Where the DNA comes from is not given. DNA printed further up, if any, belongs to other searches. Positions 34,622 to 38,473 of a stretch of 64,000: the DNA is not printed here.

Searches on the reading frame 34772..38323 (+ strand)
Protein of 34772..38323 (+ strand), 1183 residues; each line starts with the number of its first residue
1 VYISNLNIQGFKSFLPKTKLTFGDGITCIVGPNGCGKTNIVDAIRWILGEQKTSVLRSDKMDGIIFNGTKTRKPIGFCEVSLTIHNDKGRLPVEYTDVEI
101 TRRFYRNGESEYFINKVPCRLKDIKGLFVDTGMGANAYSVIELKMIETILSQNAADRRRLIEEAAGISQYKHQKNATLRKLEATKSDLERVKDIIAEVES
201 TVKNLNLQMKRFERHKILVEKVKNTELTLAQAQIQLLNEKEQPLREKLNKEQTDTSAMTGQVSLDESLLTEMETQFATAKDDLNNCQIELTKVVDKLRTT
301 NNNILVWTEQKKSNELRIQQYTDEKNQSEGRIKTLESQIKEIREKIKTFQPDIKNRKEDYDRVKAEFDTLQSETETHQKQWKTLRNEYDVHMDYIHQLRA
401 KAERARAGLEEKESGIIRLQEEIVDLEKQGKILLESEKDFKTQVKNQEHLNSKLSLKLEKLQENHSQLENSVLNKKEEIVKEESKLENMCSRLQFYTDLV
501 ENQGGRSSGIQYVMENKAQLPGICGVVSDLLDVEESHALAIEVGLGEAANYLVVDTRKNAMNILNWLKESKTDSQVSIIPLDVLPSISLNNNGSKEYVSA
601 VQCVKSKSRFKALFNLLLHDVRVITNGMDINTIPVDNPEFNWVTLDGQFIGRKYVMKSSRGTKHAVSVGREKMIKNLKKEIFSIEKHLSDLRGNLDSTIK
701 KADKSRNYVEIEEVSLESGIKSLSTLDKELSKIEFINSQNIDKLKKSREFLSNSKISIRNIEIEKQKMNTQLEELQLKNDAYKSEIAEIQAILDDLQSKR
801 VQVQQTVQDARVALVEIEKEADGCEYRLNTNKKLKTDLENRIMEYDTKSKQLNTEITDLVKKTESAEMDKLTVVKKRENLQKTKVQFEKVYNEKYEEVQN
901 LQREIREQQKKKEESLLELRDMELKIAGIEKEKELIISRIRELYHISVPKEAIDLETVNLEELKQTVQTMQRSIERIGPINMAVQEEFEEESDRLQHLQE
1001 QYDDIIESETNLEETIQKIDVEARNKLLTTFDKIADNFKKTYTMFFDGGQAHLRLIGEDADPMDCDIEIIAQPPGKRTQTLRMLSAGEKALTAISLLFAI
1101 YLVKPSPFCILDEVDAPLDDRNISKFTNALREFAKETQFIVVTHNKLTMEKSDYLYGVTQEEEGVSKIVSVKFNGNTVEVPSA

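Call 56: search_protein_families(library=pfam, proteins=[window:34772-38323:+], max_evalue=0.00001)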
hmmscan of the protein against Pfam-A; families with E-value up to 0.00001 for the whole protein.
window:34772-38323:+ (1183 aa): 5 families
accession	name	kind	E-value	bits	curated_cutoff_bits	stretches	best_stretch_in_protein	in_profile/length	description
PF02463.25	SMC_N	-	2.7e-55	187.6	40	1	2-1166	1-219/220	RecF/RecN/SMC N terminal domain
PF13476.12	AAA_23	-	6.8e-18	66.5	27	1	6-240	2-199/201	AAA domain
PF06470.18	SMC_hinge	-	5.8e-17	62.6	22.5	1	521-625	2-107/116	SMC proteins Flexible Hinge Domain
PF13304.12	AAA_21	-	5.2e-15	56.7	27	1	26-125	1-120/304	AAA domain, putative AbiEii toxin, Type IV TA system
PF13175.12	AAA_15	-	1.6e-14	54.7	32.1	1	1-382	1-287/374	AAA ATPase domain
